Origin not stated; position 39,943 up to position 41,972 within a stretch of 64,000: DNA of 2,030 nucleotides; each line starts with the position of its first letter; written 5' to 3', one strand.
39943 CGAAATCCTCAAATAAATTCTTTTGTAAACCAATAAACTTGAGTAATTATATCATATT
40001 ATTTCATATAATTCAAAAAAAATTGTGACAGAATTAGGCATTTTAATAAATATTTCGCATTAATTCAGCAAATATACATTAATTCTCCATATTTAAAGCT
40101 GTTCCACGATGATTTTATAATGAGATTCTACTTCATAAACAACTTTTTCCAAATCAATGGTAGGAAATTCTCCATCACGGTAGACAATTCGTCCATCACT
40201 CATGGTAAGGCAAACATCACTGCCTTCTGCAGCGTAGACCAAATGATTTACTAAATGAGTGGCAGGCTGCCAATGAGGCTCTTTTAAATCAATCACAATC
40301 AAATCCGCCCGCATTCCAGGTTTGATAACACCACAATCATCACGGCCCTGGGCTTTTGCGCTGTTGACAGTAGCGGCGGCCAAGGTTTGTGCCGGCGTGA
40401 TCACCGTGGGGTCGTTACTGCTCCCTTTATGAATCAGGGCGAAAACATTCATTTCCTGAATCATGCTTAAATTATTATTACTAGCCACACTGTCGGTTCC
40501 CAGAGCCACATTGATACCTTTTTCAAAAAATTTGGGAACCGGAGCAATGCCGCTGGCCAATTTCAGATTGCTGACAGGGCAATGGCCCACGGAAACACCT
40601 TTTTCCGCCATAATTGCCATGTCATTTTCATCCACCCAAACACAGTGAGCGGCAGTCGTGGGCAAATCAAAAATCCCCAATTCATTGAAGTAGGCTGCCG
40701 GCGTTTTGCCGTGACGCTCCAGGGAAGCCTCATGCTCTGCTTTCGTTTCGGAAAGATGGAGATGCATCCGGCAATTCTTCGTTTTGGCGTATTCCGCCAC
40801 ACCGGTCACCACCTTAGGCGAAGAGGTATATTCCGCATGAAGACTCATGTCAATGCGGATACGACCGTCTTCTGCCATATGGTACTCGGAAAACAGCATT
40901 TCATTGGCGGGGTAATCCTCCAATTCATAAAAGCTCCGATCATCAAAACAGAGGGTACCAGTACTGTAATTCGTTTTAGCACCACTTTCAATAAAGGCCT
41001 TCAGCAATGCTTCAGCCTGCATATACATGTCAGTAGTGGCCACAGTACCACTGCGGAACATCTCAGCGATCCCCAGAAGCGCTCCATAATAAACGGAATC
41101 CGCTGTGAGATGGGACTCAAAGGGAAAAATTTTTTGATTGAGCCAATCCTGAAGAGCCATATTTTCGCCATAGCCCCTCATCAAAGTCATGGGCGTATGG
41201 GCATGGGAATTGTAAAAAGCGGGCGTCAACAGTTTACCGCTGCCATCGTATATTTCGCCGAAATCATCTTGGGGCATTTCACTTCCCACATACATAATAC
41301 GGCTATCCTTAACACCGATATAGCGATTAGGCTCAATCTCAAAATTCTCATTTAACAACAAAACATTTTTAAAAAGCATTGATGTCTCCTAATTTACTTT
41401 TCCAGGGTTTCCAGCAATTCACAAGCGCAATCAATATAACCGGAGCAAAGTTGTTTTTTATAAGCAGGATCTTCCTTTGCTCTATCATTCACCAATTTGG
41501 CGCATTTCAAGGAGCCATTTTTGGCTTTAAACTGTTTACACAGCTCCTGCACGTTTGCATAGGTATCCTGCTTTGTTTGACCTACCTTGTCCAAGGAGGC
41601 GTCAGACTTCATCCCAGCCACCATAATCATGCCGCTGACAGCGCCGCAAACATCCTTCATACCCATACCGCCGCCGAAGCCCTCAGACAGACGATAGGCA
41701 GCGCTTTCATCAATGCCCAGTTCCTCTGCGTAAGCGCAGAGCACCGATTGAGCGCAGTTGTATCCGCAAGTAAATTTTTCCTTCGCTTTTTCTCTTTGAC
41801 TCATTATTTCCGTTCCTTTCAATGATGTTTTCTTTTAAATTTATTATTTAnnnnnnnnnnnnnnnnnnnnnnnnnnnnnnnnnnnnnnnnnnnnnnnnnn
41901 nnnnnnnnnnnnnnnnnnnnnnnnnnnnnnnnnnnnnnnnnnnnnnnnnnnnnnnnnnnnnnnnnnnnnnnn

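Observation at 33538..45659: Secondary cell-wall polymer locus with two CsaB-type pyruvyltransferases, one fused to a GT4 glycosyltransferase and one carrying a ~120-aa polyacidic insert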

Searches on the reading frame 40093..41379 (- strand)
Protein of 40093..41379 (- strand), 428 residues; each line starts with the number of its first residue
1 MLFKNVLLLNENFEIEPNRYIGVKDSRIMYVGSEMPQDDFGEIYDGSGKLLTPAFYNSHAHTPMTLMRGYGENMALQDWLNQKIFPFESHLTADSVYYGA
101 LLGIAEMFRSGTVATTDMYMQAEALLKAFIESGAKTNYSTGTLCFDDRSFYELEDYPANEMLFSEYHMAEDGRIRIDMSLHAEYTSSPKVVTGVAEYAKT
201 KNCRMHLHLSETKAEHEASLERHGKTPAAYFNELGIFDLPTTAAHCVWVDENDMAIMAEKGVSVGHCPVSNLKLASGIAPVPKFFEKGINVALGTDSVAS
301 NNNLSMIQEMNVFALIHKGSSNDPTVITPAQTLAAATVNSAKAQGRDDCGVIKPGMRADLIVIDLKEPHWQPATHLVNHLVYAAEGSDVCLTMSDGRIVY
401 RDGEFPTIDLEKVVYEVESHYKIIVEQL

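Call 4: search_protein_families(library=pfam, proteins=[window:40093-41379:-])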
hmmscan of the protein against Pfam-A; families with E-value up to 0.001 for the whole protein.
window:40093-41379:- (428 aa): 2 families
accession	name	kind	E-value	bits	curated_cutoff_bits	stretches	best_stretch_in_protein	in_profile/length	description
PF01979.26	Amidohydro_1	-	8.1e-62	209.9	25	1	51-399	2-345/345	Amidohydrolase family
PF07969.17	Amidohydro_3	-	6.3e-21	75.8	29.7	1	188-400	261-472/472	Amidohydrolase family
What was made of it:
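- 40093..41379 (-): Amidohydrolase of the MTA/SAH-deaminase or chlorohydrolase type. It is a resident neighbour and probably not part of the pathway. PF01979 (call 4).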

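Call 9: search_protein_families(library=ncbifam, proteins=[window:40093-41379:-])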
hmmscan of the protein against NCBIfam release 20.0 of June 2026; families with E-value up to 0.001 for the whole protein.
window:40093-41379:- (428 aa): 38 families (the best 25 are shown)
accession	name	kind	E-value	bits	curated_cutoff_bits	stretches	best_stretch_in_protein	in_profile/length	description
NF004701.0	PRK06038.1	equivalog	6.4e-118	394.2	609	1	5-420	10-422/432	N-ethylammeline chlorohydrolase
NF006252.0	PRK08393.1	equivalog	4.8e-104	348.7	617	1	8-419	11-418/424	N-ethylammeline chlorohydrolase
NF005557.0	PRK07228.1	equivalog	1.6e-97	327.1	522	1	7-425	11-438/445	5'-deoxyadenosine deaminase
NF006549.0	PRK09045.1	equivalog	1.5e-93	313.9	540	1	20-420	31-435/444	TRZ/ATZ family hydrolase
NF012037.0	PRK15493.1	equivalog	2.2e-79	267.3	779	1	6-422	10-430/435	bifunctional S-methyl-5'-thioadenosine deaminase/S-adenosylhomocysteine deaminase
NF004995.0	PRK06380.1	subfamily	1.9e-72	244.5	567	1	4-413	6-412/418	metal-dependent hydrolase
NF005211.0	PRK06687.1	equivalog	8.1e-71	239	703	1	5-410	8-419/419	TRZ/ATZ family protein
NF006055.0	PRK08203.1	equivalog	5.1e-68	229.7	532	2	161-425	188-451/455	8-oxoguanine deaminase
NF009059.0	PRK12393.1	equivalog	2.9e-55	187.8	543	2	160-420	190-451/460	amidohydrolase family protein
NF005540.0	PRK07203.1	equivalog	7.2e-52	176.5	444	1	9-420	12-434/444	putative aminohydrolase SsnA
TIGR03314.1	Se_ssnA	subfamily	1.3e-48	165.9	455.5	1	4-417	4-430/441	putative selenium metabolism protein SsnA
NF006681.0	PRK09229.1-2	equivalog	5e-47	160.7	362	1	166-408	192-433/451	formimidoylglutamate deiminase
NF006056.0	PRK08204.1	subfamily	7.9e-43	146.9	391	1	6-425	12-441/449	hypothetical protein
NF004801.0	PRK06151.1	subfamily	5.5e-42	144.2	416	1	185-425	218-463/491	chlorohydrolase family protein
TIGR02967.1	guan_deamin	equivalog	1.7e-41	142.5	375.4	1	39-368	31-365/401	guanine deaminase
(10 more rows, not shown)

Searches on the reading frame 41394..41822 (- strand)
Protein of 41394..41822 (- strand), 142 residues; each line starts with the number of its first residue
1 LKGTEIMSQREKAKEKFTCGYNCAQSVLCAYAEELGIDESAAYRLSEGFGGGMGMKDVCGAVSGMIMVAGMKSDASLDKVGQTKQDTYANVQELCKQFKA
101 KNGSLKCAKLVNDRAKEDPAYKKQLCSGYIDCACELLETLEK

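Call 4: search_protein_families(library=pfam, proteins=[window:41394-41822:-])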
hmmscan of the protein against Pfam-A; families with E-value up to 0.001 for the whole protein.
window:41394-41822:- (142 aa): 1 family
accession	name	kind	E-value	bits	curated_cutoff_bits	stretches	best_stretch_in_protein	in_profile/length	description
PF09719.15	C_GCAxxG_C_C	-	1.9e-32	112.2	27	1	21-139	1-117/118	Putative redox-active protein (C_GCAxxG_C_C)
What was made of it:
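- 41394..41822 (-): C_GCAxxG_C_C protein. It is a resident neighbour and probably not part of the pathway. PF09719 (call 4).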

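Call 9: search_protein_families(library=ncbifam, proteins=[window:41394-41822:-])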
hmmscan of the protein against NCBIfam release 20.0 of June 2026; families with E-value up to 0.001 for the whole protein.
window:41394-41822:- (142 aa): 3 families
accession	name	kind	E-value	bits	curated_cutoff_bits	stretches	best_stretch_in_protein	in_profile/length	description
TIGR01909.1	C_GCAxxG_C_C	subfamily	4e-23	81.8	47.4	1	21-138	1-117/120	C-GCAxxG-C-C family (seleno)protein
NF045501.1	HUGP_GUXX-star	exception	4e-13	49.4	325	1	8-135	9-141/236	HUGP/GUXX-star fusion selenoprotein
NF045669.1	DVU1555_fam_CGA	exception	4.9e-09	36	103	1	19-137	12-136/140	DVU_1555 family C-GCAxxG-C-C protein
